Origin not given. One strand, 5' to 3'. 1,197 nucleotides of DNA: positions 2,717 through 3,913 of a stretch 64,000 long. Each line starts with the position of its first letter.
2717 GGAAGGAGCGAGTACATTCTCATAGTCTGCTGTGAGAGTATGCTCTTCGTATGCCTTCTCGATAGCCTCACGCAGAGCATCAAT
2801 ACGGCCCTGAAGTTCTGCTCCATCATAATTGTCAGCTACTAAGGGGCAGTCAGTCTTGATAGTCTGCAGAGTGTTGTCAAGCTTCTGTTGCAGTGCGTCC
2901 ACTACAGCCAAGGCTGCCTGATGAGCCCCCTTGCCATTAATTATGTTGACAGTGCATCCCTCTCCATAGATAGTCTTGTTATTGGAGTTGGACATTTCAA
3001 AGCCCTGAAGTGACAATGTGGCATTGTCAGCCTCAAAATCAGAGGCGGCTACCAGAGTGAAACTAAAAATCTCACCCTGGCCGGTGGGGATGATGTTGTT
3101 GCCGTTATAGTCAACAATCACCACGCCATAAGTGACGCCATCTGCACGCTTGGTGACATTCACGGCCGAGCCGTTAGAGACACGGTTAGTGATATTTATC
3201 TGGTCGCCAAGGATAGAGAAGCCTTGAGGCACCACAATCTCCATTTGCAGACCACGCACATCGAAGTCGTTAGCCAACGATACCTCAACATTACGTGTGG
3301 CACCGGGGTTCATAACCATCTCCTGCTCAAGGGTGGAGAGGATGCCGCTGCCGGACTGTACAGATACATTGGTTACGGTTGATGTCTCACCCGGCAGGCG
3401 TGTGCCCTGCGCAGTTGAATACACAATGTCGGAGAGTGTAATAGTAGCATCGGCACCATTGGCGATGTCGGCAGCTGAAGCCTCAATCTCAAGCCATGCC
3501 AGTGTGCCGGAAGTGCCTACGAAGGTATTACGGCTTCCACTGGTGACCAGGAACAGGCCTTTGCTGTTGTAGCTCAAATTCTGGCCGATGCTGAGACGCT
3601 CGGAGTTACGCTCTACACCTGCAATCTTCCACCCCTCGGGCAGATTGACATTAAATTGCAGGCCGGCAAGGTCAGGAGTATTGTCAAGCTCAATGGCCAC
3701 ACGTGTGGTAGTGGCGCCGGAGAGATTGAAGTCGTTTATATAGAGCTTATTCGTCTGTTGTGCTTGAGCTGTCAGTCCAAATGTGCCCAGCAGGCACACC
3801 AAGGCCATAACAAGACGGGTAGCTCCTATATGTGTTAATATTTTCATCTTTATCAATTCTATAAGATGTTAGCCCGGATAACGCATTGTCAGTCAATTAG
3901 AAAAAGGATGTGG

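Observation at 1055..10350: Paired giant helical-repeat surface proteins with complementary cohesin-like and dockerin modules and T9SS-like tails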

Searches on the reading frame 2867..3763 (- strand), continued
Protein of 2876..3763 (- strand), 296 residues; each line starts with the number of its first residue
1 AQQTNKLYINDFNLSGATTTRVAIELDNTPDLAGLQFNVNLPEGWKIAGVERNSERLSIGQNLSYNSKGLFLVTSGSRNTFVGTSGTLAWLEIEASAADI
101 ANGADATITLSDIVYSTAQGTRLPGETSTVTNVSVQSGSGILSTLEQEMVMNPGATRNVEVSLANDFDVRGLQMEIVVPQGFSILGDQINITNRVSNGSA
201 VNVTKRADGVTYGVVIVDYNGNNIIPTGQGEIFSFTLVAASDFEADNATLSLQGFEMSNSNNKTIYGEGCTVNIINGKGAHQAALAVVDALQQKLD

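Call 69: list_cluster_members(proteins=[P0066, P0082, P0103, P0110, P0137, P0094, P0102, P0015, P0017, P0021])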
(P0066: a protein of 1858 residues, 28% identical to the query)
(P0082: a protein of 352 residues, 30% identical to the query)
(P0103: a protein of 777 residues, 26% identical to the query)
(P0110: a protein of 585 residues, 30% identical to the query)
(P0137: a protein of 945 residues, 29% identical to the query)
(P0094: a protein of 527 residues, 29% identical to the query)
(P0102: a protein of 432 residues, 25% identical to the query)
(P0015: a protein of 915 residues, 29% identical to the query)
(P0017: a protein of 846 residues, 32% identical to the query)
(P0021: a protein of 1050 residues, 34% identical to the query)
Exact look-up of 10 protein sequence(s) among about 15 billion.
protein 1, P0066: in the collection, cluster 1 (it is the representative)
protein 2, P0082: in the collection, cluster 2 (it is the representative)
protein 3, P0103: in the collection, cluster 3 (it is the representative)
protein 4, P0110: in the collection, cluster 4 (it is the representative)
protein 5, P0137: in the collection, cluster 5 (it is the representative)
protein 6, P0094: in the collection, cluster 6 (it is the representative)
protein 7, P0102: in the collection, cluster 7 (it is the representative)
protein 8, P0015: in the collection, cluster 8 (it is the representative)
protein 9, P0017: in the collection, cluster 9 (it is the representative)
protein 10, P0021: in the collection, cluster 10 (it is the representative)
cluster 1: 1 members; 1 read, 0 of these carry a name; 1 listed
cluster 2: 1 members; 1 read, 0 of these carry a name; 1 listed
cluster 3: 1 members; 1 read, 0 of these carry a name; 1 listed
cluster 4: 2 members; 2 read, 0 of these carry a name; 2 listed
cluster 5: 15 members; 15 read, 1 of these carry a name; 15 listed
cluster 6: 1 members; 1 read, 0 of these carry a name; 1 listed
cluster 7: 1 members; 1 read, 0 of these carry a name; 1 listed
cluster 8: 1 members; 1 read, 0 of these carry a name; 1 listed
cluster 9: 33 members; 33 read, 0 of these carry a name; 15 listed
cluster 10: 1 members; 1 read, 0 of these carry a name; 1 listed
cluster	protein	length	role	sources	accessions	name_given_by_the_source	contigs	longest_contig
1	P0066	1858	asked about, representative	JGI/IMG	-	-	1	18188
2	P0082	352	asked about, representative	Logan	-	-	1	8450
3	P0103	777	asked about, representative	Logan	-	-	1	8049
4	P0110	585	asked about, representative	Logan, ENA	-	-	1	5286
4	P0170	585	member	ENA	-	-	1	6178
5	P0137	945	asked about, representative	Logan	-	-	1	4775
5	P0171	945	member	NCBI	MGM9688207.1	MAG: hypothetical protein ACI3YD_04080 [Alloprevotella sp.]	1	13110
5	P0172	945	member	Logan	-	-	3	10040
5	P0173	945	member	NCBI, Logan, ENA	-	-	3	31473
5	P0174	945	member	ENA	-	-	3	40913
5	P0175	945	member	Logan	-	-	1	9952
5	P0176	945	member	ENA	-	-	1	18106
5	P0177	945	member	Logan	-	-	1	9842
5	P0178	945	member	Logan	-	-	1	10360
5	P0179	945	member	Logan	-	-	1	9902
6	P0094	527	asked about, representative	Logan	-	-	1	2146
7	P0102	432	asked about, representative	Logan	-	-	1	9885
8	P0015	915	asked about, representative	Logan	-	-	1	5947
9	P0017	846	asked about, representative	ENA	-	-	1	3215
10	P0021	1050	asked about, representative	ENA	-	-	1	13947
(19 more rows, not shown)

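Call 89: find_encoding_contigs(protein=P0005, flank=10000, max_places=3)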
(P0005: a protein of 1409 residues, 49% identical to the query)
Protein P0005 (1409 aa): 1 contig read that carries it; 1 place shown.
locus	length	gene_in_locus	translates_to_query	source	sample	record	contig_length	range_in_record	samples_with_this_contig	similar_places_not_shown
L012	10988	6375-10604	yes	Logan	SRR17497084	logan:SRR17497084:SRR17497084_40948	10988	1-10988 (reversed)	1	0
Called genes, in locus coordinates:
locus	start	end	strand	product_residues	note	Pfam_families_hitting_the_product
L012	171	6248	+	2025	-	PF00404:Dockerin_1 (weak)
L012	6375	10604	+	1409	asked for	PF16326:ABC_tran_CTD (faint)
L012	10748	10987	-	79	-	?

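Call 90: find_encoding_contigs(protein=P0158, flank=10000, max_places=3)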
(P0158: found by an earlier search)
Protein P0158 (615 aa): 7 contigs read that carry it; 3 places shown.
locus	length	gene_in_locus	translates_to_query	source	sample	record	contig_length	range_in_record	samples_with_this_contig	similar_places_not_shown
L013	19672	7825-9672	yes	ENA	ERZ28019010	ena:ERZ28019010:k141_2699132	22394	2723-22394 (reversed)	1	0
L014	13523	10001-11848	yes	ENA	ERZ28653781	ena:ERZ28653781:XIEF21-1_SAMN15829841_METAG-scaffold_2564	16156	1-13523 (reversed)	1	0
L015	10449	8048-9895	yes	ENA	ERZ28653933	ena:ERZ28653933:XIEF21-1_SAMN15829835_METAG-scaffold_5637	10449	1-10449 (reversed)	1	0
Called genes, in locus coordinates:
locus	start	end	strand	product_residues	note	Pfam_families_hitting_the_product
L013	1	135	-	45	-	?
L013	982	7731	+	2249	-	PF00404:Dockerin_1 (weak)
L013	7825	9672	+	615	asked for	-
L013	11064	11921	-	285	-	-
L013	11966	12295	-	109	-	PF01883:FeS_assembly_P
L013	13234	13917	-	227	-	PF20582:UPF0758_N, PF04002:RadC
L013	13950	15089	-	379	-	PF00535:Glycos_transf_2, PF10111:Glyco_tranf_2_2, PF13641:Glyco_tranf_2_3, PF13632:Glyco_trans_2_3 (weak)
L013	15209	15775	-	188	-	PF08207:EFP_N, PF01132:EFP, PF09285:Elong-fact-P_C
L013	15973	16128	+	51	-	PF00468:Ribosomal_L34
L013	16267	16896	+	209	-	PF03793:PASTA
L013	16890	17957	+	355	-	PF01479:S4 (weak), PF00849:PseudoU_synth_2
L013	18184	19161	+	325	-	PF01820:Dala_Dala_lig_N, PF02222:ATP-grasp, PF02655:ATP-grasp_3 (weak), PF02786:CPSase_L_D2 (weak), PF07478:Dala_Dala_lig_C, PF13535:ATP-grasp_4 (faint)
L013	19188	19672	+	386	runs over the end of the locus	PF01553:Acyltransferase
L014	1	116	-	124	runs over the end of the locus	PF04480:DUF559, PF18741:MTES_1575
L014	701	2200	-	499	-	PF00682:HMGL-like, PF22617:HCS_D2, PF08502:LeuA_dimer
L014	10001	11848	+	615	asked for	-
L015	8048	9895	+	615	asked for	-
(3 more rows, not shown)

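Call 91: find_encoding_contigs(protein=P0017, flank=9000, max_places=2)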
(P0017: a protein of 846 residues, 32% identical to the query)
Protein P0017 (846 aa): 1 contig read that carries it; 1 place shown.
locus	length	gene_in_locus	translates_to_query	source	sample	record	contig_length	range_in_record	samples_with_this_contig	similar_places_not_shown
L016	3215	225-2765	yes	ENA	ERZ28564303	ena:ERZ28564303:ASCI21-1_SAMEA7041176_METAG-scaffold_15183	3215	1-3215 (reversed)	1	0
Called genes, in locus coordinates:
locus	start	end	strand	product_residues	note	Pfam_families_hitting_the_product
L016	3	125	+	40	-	?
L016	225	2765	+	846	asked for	-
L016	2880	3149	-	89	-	PF01578:Cytochrom_C_asm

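Call 92: find_encoding_contigs(protein=P0038, flank=9000, max_places=2)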
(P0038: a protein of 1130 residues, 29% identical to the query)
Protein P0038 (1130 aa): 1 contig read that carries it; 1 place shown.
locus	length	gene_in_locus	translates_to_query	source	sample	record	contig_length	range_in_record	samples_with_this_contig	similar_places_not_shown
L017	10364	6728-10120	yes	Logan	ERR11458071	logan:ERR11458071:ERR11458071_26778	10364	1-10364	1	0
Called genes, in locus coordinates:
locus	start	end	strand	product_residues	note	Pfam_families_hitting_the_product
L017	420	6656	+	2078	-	-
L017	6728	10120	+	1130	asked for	PF02465:FliD_N (faint), PF17561:TssO (faint), PF10241:KxDL (faint), PF20033:DUF6438 (faint)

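Call 93: find_encoding_contigs(protein=P0085, flank=9000, max_places=2)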
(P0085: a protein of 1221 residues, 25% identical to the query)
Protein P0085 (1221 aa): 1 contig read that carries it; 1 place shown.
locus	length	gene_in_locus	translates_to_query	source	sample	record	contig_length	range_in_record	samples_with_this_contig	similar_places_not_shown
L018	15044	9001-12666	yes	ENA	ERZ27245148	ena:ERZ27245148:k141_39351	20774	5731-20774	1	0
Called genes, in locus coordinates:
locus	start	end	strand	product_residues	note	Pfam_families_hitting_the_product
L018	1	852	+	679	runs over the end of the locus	PF02922:CBM_48 (weak), PF00128:Alpha-amylase, PF11852:Pullul_strch_C, PF21653:pulA_all-beta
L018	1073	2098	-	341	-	PF12833:HTH_18, PF00165:HTH_AraC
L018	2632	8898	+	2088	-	-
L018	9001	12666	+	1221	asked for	-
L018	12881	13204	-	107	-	PF00085:Thioredoxin, PF08534:Redoxin (weak), PF14595:Thioredoxin_9 (weak), PF13098:Thioredoxin_2, PF13905:Thioredoxin_8 (faint)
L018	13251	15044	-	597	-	?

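Call 99: search_dna_similar(query=window:2936-3754:-, collection=phages, mode=protein, max_evalue=0.001, max_rows=8)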
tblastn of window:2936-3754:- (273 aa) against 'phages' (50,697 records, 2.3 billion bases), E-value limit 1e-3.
No match.

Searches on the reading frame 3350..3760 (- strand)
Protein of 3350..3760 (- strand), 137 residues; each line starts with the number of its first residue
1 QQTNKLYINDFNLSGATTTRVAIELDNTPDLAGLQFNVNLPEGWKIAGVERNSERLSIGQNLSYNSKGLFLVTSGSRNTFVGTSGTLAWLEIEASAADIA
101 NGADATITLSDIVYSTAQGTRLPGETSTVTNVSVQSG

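Call 9: search_protein_families(library=pfam, proteins=[window:3350-3760:-], max_evalue=10)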
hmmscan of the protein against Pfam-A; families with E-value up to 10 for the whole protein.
seq(137 aa): 4 families
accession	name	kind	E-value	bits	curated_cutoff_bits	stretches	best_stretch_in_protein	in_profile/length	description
PF14087.12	DUF4267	-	0.028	14.8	27.8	1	68-121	35-88/110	Domain of unknown function (DUF4267)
PF10633.15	NPCBM_assoc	-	0.043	14.4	24.4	1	18-62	8-52/78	NPCBM-associated, NEW3 domain of alpha-galactosidase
PF25173.1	Beta-prop_WDR3_1st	-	0.11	12.6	154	1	72-133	58-120/184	WDR3 first beta-propeller domain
PF22478.1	DUF6982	-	0.14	12.7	24.5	1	7-74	53-111/134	Family of unknown function (DUF6982)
